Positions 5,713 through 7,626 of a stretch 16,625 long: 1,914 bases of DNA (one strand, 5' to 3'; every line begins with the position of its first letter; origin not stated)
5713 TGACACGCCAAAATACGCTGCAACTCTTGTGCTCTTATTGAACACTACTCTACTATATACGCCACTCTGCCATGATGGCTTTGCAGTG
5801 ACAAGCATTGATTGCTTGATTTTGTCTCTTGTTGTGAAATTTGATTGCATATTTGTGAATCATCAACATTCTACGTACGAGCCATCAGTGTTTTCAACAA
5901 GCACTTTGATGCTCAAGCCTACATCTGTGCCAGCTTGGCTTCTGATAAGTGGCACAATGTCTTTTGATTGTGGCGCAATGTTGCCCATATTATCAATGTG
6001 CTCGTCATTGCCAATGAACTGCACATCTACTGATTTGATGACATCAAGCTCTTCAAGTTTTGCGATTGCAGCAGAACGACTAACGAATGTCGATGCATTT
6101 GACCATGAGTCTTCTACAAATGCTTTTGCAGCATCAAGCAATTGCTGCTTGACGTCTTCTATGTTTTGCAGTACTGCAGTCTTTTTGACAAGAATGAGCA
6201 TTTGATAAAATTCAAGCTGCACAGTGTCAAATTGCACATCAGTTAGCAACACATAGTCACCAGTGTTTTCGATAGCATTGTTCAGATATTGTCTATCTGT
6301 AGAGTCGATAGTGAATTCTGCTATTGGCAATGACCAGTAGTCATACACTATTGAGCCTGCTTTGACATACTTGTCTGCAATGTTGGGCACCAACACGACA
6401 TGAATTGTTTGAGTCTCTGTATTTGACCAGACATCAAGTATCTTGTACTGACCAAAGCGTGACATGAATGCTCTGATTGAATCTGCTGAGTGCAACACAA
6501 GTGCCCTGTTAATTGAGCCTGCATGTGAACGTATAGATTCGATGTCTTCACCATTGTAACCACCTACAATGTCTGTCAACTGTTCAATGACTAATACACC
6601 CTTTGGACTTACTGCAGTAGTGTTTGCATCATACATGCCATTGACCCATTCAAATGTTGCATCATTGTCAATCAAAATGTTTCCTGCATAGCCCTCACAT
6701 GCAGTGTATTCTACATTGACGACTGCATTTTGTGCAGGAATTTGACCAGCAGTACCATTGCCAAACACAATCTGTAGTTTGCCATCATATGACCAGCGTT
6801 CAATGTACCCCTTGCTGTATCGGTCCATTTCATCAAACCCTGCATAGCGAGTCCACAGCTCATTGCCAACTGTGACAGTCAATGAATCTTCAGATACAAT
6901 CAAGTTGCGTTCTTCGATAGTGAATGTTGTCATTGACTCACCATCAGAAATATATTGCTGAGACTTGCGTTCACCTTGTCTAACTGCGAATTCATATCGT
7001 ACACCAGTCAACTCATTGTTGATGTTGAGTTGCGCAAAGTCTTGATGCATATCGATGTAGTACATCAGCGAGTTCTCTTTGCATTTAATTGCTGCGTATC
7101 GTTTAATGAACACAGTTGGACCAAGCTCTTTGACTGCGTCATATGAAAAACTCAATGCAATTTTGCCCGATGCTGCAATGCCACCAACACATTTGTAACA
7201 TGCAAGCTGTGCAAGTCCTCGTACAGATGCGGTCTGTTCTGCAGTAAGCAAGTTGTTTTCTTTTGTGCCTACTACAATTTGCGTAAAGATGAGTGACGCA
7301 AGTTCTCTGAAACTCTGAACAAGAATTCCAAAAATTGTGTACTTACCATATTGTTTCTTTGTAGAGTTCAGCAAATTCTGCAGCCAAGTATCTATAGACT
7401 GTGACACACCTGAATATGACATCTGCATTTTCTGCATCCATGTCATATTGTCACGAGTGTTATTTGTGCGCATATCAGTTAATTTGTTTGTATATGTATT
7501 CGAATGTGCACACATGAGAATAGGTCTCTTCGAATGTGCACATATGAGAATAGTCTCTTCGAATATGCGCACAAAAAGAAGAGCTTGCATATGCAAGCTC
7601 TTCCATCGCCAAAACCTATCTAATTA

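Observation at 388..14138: Thirteen consecutive proteins with no recognisable function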

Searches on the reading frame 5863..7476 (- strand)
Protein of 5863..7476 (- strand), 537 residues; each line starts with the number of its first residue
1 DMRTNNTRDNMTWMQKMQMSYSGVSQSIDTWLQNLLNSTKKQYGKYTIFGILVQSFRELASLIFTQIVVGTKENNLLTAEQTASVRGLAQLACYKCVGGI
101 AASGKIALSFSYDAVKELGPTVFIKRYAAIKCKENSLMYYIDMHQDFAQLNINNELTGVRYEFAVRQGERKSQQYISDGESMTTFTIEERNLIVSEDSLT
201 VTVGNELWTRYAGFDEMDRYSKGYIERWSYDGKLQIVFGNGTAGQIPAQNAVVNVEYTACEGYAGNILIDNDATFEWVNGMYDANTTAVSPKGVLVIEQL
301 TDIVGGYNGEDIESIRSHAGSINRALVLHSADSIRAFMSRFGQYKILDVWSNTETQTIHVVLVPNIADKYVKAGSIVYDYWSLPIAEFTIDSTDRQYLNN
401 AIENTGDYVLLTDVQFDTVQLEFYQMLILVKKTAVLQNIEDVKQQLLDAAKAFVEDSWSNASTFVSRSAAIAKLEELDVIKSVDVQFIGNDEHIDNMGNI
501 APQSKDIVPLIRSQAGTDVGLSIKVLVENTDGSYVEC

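Call 4: search_protein_families(library=pfam, max_evalue=0.1, proteins=[window:5863-7476:-])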
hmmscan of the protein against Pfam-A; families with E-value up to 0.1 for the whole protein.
window:5863-7476:- (537 aa): 0 families

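Call 5: search_protein_families(library=phrogs, max_evalue=0.1, proteins=[window:5863-7476:-])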
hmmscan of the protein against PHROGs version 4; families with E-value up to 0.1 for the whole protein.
window:5863-7476:- (537 aa): 2 families
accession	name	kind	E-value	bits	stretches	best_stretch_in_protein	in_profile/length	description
phrog_219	-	tail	2.6e-22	80.1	1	72-320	61-304/598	baseplate wedge subunit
phrog_1369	-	tail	9e-07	29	1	200-319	167-281/489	baseplate protein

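Call 10: search_dna_similar(query=window:5863-7476:-, collection=phages, mode=protein)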
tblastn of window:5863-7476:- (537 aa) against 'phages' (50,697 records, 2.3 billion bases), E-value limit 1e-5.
Records with a match: 31; places in all: 31; records where one place covers at least 80% of the query: 16.
Best place of each record, by identity: <60% 31.
By first word of the organism name: Prevotella 15; uncultured 6; Tenacibaculum 5; Chryseobacterium 2; Sphingomonas 2; Flavobacterium 1.
By host as written in the record: Prevotella sp. 15; - 6; Tenacibaculum maritimum 3; Chryseobacterium indologenes MA9 2; Sphingomonas paucimobilis, Felix d'Herelle Reference Center for Phages host ... 2; Tenacibaculum sp. 2; Flavobacterium sp. B330 1.
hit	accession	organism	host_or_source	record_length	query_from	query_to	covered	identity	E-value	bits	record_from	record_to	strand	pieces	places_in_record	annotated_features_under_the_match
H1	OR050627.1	Chryseobacterium phage MA9V-1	Chryseobacterium indologenes MA9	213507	1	507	94%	25.6%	7e-46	179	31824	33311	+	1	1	hypothetical protein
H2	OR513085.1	Chryseobacterium phage MA9V-2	Chryseobacterium indologenes MA9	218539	1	507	94%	25.4%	3e-45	177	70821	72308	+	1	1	hypothetical protein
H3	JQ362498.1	Sphingomonas phage PAU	Sphingomonas paucimobilis, Felix ...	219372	1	481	90%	24.7%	3e-35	147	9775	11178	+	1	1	17: gp17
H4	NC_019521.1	Sphingomonas phage PAU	Sphingomonas paucimobilis, Felix ...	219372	1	481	90%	24.7%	3e-35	147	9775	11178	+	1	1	17: gp17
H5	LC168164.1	Tenacibaculum phage pT24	Tenacibaculum sp.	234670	8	488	90%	23.8%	4e-34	144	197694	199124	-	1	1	baseplate wedge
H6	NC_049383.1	Tenacibaculum phage pT24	Tenacibaculum sp.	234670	8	488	90%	23.8%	4e-34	144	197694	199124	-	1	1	baseplate wedge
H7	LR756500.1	uncultured phage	metagenomic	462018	8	494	91%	23.4%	1e-35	148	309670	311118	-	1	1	record has no annotation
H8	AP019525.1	Tenacibaculum phage PTm5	Tenacibaculum maritimum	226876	2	488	91%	22.7%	4e-26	119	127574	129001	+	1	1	baseplate wedge subunit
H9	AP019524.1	Tenacibaculum phage PTm1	Tenacibaculum maritimum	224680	2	488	91%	22.5%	5e-26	119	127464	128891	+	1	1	baseplate wedge subunit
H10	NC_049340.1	Tenacibaculum phage PTm1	Tenacibaculum maritimum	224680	2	488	91%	22.5%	5e-26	119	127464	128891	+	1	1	baseplate wedge subunit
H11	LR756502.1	uncultured phage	metagenomic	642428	14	488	88%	21.7%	9e-15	84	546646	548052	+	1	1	record has no annotation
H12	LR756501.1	uncultured phage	metagenomic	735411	11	504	92%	20.8%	3e-20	101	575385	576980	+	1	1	record has no annotation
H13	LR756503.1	uncultured phage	metagenomic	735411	11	504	92%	20.8%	3e-20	101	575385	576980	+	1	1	record has no annotation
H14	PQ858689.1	Flavobacterium phage MaF61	Flavobacterium sp. B330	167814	13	507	92%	20.4%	9e-20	100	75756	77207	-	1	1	putative baseplate wedge protein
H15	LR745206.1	uncultured phage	metagenomic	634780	19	500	90%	20.5%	3e-13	79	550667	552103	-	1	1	record has no annotation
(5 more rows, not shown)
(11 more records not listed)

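Call 11: get_annotated_region(hit=H9, flank=14000)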
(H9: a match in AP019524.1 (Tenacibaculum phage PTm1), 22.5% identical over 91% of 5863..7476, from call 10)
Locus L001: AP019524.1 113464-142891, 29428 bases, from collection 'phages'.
description: Tenacibaculum phage PTm1 DNA, complete genome.
organism: Tenacibaculum phage PTm1 (NCBI taxid 2547425)
taxonomy: Viruses; Duplodnaviria; Heunggongvirae; Uroviricota; Caudoviricetes; Shirahamavirus; Shirahamavirus PTm1
host: Tenacibaculum maritimum; source: seawater; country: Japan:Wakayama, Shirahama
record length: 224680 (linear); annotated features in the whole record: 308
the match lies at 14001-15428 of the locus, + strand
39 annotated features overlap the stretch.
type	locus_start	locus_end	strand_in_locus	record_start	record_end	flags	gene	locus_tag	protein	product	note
CDS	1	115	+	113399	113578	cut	-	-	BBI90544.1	hypothetical protein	PTm1_ORF-152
CDS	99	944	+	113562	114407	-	-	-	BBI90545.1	hypothetical protein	PTm1_ORF-153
CDS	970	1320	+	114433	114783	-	-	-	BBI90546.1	hypothetical protein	PTm1_ORF-154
CDS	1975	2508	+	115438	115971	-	-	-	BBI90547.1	hypothetical protein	PTm1_ORF-155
CDS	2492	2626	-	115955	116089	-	-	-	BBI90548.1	hypothetical protein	PTm1_ORF-156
CDS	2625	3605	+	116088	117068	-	-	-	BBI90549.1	hypothetical protein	PTm1_ORF-157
CDS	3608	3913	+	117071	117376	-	-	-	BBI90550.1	hypothetical protein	PTm1_ORF-158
CDS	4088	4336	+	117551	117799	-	-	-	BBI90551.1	hypothetical protein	PTm1_ORF-159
CDS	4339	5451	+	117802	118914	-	-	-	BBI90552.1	NAD-dependent DNA ligase LigA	PTm1_ORF-160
CDS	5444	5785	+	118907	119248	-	-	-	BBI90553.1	hypothetical protein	PTm1_ORF-161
CDS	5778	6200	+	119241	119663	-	-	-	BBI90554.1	hypothetical protein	PTm1_ORF-162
CDS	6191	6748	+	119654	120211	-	-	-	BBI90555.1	hypothetical protein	PTm1_ORF-163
CDS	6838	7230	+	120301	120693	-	-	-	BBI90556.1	hypothetical protein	PTm1_ORF-164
CDS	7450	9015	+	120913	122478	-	-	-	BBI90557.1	guanylyltransferase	PTm1_ORF-165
CDS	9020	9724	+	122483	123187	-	-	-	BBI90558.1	histidine phosphatase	PTm1_ORF-166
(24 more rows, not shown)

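Call 12: get_annotated_region(hit=H5, flank=14000)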
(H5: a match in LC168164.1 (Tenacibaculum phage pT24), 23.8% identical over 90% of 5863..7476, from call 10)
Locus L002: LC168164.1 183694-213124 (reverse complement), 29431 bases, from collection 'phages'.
description: Tenacibaculum phage pT24 DNA, complete genome.
organism: Tenacibaculum phage pT24 (NCBI taxid 1880590)
taxonomy: Viruses; Duplodnaviria; Heunggongvirae; Uroviricota; Caudoviricetes; Kungbxnavirus; Kungbxnavirus pT24
host: Tenacibaculum sp.; source: -; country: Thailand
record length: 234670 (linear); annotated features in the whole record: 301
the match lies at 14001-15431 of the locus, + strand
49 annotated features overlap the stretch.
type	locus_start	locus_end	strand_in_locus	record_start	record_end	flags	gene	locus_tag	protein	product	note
CDS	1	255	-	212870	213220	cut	-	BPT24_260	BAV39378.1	hypothetical protein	-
CDS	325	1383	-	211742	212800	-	-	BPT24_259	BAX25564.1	RNA ligase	-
CDS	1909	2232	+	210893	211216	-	-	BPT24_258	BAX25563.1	T5orf172 domain-containing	-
CDS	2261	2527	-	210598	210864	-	-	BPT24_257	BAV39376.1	hypothetical protein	-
CDS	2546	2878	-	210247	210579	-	-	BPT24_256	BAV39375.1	hypothetical protein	-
CDS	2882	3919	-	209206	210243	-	-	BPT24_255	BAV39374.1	Pnk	-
CDS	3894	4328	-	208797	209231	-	-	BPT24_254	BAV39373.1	hypothetical protein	-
CDS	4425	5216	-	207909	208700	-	-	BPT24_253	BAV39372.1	hypothetical protein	-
CDS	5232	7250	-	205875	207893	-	-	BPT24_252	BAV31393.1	DNA topoisomerase 2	-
CDS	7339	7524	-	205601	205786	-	-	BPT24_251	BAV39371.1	hypothetical protein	-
CDS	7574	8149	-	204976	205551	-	-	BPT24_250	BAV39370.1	hypothetical protein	-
CDS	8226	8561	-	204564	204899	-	-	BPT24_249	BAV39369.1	hypothetical protein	-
CDS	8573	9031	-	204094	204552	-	-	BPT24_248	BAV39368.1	hypothetical protein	-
CDS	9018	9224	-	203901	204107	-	-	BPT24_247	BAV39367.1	hypothetical protein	-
CDS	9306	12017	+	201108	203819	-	-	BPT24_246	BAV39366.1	hypothetical protein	-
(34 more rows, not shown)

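Call 13: find_related_loci(query=window:5863-7476:-, collection=viral_contigs, flank=10000)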
Query window:5863-7476:- (537 aa) in viral_contigs; peptide patterns used: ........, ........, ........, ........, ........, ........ (x = any residue, [..] = any of these).
3 stretches matched a pattern; 2 encode a relative of the query (tblastn E <= 1e-3); 2 distinct loci.
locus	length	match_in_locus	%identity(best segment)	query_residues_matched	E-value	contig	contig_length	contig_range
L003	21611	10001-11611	99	1-537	0e+0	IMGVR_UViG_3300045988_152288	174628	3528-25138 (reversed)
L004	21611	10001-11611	99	1-537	0e+0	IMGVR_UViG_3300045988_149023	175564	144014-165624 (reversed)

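Call 15: get_annotated_region(hit=H1, flank=20000)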
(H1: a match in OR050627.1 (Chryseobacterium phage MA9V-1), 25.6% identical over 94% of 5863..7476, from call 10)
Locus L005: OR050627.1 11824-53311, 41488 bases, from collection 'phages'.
description: Chryseobacterium phage MA9V-1, complete genome.
organism: Chryseobacterium phage MA9V-1 (NCBI taxid 2936916)
taxonomy: Viruses; Duplodnaviria; Heunggongvirae; Uroviricota; Caudoviricetes
host: Chryseobacterium indologenes MA9; source: medical sewage; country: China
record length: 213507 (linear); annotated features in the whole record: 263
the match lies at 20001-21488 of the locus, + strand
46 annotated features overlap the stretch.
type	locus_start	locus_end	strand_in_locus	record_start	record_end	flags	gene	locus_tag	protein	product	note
CDS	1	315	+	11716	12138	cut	-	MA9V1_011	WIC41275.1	hypothetical protein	-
CDS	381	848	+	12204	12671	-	-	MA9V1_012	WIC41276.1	hypothetical protein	-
CDS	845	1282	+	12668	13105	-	-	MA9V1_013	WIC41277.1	hypothetical protein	-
CDS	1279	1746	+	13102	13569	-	-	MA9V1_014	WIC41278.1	hypothetical protein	-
CDS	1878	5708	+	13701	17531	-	-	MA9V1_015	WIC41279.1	hypothetical protein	-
CDS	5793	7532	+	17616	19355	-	-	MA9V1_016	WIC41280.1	hypothetical protein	-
CDS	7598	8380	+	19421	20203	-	-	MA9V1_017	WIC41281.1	hypothetical protein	-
CDS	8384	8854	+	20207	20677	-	-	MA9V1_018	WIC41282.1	hypothetical protein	-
CDS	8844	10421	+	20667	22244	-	-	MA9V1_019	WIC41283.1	hypothetical protein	-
CDS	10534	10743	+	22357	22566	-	-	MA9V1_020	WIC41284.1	hypothetical protein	-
CDS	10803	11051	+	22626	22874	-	-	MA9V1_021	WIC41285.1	hypothetical protein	-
CDS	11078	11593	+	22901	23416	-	-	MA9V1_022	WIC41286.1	hypothetical protein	-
CDS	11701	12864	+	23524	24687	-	-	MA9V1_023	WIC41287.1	RNA polymerase sigma factor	RNA polymerase sigma factor RpoS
CDS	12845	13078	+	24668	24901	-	-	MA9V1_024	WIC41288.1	hypothetical protein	-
CDS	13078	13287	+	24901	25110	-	-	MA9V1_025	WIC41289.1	hypothetical protein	-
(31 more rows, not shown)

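Call 16: get_annotated_region(hit=H3, flank=20000)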
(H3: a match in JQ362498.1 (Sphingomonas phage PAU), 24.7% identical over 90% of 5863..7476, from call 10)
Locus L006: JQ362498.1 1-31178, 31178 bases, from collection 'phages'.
description: Sphingomonas phage PAU, complete genome.
organism: Sphingomonas phage PAU (NCBI taxid 1150991)
taxonomy: Viruses; Duplodnaviria; Heunggongvirae; Uroviricota; Caudoviricetes
host: Sphingomonas paucimobilis, Felix d'Herelle Reference Center for Phages host #1398; source: silkworms; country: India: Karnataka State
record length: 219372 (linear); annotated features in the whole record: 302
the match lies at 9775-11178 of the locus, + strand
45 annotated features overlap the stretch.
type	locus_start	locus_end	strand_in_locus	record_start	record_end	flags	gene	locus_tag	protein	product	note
CDS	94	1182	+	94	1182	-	1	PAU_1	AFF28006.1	gp1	internal capsid vertex protein (mango) subunit 2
tRNA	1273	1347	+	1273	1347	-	2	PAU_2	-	tRNA-Asn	gp2; tRNA-Asn(gtt)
tRNA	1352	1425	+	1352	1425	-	3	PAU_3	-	tRNA-Trp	gp3; tRNA-Trp(cca)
tRNA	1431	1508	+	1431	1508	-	4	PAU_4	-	tRNA-Cys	gp4; tRNA-Cys(gca)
tRNA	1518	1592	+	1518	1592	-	5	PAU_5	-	tRNA-Met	gp5; tRNA-Met(cat)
tRNA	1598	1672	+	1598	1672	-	6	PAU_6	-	tRNA-Met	gp6; tRNA-Met(cat)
tRNA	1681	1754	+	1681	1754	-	7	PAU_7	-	tRNA-Met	gp7; tRNA-Met(cat)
tRNA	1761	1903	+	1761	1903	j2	8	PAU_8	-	tRNA-Ser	gp8; tRNA-Ser AGA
CDS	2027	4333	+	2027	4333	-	9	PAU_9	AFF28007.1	gp9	capsid decoration protein (banana)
CDS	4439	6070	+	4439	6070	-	10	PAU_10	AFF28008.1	gp10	internal capsid vertex protein (mango) subunit 1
CDS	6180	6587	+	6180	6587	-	11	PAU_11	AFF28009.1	gp11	-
CDS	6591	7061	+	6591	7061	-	12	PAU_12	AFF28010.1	gp12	-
CDS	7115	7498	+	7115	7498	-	13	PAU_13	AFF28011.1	gp13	-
CDS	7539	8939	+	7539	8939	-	14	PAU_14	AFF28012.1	gp14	-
CDS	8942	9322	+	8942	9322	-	15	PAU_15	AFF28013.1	gp15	-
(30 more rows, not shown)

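Call 72: get_annotated_region(hit=H14, flank=12000)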
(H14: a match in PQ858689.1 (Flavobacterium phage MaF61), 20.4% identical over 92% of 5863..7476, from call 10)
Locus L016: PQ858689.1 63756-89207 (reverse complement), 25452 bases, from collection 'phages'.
description: Flavobacterium phage MaF61, complete genome.
organism: Flavobacterium phage MaF61 (NCBI taxid 3424028)
taxonomy: Viruses
host: Flavobacterium sp. B330; source: lake water; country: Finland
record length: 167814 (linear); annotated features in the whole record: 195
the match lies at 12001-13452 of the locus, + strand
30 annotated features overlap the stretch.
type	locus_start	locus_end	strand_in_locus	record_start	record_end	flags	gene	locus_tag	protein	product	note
CDS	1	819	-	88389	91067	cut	-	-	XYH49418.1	hypothetical protein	ORF115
CDS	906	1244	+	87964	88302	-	-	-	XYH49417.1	hypothetical protein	ORF114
CDS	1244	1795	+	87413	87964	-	-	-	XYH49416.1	hypothetical protein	ORF113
CDS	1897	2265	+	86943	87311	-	-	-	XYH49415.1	hypothetical protein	ORF112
CDS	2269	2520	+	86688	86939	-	-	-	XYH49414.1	hypothetical protein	ORF111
CDS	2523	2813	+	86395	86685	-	-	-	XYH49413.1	hypothetical protein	ORF110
CDS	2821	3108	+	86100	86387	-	-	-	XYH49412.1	hypothetical protein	ORF109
CDS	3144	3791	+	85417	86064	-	-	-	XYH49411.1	hypothetical protein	ORF108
CDS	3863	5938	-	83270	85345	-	-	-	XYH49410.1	hypothetical protein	ORF107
CDS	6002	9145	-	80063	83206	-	-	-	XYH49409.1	hypothetical protein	ORF106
CDS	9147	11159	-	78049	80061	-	-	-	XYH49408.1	hypothetical protein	ORF105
CDS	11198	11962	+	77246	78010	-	-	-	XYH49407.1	putative endonuclease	ORF104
CDS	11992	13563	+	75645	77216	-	-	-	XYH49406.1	putative baseplate wedge protein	ORF103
CDS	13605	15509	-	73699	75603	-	-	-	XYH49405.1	hypothetical protein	ORF102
CDS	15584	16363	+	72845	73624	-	-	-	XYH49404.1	putative baseplate protein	ORF101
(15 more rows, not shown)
